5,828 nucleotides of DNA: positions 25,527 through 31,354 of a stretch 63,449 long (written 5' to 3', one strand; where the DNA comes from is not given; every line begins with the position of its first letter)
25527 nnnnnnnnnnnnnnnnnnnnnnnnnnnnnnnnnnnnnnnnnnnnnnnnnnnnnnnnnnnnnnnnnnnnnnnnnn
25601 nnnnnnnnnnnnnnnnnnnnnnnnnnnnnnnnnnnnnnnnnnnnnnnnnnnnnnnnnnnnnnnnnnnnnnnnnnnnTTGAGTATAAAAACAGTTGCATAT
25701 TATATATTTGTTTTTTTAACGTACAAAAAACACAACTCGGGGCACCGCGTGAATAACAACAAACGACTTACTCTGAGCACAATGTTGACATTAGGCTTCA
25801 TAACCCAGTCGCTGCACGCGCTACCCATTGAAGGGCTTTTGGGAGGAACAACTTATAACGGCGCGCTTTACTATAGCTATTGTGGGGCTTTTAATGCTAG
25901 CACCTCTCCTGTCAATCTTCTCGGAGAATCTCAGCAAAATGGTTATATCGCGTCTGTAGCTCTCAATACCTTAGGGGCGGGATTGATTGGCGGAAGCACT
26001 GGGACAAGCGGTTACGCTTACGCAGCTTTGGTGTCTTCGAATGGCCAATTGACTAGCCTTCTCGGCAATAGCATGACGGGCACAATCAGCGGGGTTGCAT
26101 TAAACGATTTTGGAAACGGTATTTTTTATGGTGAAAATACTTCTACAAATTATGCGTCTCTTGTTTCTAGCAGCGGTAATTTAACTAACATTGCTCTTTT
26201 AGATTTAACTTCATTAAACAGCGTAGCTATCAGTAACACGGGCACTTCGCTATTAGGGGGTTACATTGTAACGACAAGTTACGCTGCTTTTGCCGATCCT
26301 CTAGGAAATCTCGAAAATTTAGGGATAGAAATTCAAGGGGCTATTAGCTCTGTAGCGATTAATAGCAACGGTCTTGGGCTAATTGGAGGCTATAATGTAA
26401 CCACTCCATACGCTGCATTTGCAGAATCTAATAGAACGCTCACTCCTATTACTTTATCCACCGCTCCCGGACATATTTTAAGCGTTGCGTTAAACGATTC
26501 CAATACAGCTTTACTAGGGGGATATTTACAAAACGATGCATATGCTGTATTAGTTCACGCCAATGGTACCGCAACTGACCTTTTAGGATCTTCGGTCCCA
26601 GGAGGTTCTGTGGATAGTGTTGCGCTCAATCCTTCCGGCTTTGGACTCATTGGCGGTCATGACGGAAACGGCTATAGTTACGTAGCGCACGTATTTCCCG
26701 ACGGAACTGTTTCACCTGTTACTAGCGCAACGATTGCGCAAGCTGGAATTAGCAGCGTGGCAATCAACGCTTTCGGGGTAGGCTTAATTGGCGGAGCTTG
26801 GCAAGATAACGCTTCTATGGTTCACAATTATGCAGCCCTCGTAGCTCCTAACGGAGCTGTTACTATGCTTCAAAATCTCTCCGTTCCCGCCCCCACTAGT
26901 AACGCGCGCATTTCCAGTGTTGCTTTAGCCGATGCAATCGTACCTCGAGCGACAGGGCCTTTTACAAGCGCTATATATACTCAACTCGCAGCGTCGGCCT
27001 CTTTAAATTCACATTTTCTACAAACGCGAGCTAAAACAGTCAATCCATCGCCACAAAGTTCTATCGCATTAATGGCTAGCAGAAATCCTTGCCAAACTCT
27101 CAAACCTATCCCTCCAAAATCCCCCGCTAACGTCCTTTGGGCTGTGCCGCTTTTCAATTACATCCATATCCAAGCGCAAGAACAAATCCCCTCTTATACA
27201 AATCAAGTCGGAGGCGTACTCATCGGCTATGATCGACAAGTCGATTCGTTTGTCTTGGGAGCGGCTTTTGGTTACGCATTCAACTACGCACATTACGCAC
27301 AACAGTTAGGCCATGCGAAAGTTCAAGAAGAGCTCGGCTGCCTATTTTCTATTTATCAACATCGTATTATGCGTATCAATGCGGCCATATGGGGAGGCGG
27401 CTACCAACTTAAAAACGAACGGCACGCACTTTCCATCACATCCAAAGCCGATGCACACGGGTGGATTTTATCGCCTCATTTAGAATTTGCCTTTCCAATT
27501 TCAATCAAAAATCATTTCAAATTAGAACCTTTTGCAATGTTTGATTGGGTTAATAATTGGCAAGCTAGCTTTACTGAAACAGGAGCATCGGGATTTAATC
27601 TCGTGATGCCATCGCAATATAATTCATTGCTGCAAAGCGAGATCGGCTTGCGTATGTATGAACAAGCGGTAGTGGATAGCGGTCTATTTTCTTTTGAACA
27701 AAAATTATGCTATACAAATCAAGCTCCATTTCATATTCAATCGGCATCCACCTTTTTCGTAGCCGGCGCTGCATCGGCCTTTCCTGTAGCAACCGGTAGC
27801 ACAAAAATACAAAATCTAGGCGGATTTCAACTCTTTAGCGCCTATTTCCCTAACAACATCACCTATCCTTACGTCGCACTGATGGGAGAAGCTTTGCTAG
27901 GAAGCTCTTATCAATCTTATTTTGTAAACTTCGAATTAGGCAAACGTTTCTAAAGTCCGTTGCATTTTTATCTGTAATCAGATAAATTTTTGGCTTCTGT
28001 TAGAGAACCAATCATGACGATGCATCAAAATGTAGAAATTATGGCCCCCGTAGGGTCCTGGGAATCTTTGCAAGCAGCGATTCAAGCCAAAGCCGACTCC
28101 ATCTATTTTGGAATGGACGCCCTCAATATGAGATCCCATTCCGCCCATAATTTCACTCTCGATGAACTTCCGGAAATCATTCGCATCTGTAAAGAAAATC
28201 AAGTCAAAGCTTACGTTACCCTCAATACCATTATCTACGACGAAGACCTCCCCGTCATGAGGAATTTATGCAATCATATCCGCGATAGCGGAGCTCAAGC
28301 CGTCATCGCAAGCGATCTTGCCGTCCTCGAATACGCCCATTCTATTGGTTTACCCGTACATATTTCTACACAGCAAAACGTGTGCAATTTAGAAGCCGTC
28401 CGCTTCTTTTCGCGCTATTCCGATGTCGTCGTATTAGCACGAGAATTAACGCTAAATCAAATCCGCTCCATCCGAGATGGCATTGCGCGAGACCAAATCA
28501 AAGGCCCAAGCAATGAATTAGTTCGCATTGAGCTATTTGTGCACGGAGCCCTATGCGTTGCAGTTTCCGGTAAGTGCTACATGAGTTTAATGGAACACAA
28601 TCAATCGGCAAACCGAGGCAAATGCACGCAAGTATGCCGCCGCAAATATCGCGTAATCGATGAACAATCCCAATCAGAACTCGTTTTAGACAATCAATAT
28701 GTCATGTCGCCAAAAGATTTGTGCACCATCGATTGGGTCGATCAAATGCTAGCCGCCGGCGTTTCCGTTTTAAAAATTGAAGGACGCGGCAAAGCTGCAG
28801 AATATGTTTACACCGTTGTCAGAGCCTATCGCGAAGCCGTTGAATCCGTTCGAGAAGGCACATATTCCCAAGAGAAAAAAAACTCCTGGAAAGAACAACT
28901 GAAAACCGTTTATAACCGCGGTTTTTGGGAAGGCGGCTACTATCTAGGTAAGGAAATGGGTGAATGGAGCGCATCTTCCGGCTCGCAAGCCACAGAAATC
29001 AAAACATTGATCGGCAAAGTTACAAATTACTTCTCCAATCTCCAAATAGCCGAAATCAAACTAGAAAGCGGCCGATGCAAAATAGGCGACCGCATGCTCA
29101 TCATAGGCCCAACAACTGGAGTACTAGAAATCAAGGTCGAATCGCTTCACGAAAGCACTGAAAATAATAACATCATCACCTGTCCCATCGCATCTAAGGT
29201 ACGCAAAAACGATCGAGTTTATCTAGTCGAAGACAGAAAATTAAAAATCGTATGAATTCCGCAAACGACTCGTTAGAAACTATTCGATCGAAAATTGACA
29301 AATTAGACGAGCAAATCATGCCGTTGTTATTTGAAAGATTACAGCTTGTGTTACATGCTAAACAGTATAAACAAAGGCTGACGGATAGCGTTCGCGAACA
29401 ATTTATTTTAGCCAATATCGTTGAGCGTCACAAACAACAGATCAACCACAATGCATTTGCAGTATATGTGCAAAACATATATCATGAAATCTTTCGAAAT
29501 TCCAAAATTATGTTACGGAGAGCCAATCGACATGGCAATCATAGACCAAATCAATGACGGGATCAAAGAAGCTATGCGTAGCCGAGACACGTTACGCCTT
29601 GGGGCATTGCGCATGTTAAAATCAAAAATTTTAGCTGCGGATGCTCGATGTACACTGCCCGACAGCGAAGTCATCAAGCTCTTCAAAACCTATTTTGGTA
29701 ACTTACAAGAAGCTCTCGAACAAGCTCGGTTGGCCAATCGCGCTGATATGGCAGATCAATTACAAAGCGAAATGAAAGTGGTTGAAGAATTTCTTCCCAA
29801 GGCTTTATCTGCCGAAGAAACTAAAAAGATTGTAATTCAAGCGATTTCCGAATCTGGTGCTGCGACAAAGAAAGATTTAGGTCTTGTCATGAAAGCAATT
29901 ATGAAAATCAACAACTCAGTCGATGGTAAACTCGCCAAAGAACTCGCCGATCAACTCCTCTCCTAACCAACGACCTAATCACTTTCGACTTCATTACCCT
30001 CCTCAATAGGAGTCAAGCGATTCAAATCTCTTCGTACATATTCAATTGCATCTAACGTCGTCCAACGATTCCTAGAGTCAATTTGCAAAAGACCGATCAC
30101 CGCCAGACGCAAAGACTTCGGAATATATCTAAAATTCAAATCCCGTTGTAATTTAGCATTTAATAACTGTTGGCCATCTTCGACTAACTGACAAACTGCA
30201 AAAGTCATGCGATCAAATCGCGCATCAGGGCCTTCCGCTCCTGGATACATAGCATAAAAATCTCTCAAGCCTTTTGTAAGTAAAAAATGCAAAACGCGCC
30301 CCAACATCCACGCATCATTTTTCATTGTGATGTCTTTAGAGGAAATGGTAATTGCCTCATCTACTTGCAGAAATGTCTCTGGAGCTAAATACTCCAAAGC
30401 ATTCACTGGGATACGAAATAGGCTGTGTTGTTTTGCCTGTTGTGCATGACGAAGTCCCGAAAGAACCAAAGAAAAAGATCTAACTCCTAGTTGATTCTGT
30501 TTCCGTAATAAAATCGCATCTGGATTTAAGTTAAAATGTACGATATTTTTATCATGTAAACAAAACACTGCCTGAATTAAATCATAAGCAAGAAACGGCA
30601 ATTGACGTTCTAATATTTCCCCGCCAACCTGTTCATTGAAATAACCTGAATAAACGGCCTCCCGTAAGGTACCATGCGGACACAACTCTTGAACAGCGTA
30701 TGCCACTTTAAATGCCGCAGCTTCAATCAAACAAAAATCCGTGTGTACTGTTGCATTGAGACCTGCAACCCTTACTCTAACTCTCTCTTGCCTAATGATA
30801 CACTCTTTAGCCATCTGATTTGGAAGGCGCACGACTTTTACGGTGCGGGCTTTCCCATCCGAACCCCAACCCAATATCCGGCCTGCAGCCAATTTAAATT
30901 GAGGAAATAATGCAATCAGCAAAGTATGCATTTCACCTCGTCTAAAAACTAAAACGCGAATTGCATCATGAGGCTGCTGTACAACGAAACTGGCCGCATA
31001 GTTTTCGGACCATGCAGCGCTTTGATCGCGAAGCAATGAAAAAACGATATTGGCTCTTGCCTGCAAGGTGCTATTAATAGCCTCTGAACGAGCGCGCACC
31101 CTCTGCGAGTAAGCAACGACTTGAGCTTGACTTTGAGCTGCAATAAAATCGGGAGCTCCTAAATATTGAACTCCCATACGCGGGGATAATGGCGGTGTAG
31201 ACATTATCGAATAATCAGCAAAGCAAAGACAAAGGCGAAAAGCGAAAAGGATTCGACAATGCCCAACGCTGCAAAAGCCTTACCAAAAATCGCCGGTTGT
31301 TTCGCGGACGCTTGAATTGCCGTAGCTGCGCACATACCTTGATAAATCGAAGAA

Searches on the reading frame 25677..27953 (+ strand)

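Call 27: search_protein_families(library=ncbifam, proteins=[window:25677-27953:+], max_evalue=0.00001)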
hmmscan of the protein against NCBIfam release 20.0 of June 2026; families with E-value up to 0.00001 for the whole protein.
window:25677-27953:+ (758 aa): 0 families

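Call 59: search_protein_families(library=pfam, proteins=[window:25677-27953:+], max_evalue=0.001)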
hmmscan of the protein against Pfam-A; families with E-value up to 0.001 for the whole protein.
window:25677-27953:+ (758 aa): 1 family
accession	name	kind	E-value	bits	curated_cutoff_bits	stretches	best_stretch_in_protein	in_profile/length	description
PF03797.25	Autotransporter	-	3.9e-23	82.9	26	1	488-668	2-187/255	Autotransporter beta-domain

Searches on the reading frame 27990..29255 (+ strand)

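Call 59: search_protein_families(library=pfam, proteins=[window:27990-29255:+], max_evalue=0.001)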
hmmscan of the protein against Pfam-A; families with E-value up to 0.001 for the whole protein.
window:27990-29255:+ (421 aa): 1 family
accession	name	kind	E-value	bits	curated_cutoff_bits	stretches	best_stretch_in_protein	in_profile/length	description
PF01136.24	Peptidase_U32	-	8.7e-68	228.5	22.4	1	90-319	4-229/233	Peptidase family U32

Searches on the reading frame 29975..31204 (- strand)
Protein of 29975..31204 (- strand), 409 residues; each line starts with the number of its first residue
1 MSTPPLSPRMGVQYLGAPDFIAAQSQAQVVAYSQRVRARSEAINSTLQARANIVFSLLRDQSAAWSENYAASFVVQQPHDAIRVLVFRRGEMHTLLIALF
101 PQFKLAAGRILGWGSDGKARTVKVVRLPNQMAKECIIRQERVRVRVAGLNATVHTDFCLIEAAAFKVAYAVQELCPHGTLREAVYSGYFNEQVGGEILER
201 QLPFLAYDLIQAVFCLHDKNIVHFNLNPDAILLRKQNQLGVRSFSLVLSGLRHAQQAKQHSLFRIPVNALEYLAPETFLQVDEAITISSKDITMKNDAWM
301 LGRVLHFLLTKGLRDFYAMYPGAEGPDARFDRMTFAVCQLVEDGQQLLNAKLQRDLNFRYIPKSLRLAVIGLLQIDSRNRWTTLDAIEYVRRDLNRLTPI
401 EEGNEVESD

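Call 59: search_protein_families(library=pfam, proteins=[window:29975-31204:-], max_evalue=0.001)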
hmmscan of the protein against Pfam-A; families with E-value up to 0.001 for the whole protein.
window:29975-31204:- (409 aa): 2 families
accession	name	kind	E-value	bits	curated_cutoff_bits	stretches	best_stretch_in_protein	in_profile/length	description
PF00069.31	Pkinase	-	3.8e-11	43.3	31.7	1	165-386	70-257/263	Protein kinase domain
PF07714.23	PK_Tyr_Ser-Thr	-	3.4e-07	30.3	23.1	1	167-319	75-208/258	Protein tyrosine and serine/threonine kinase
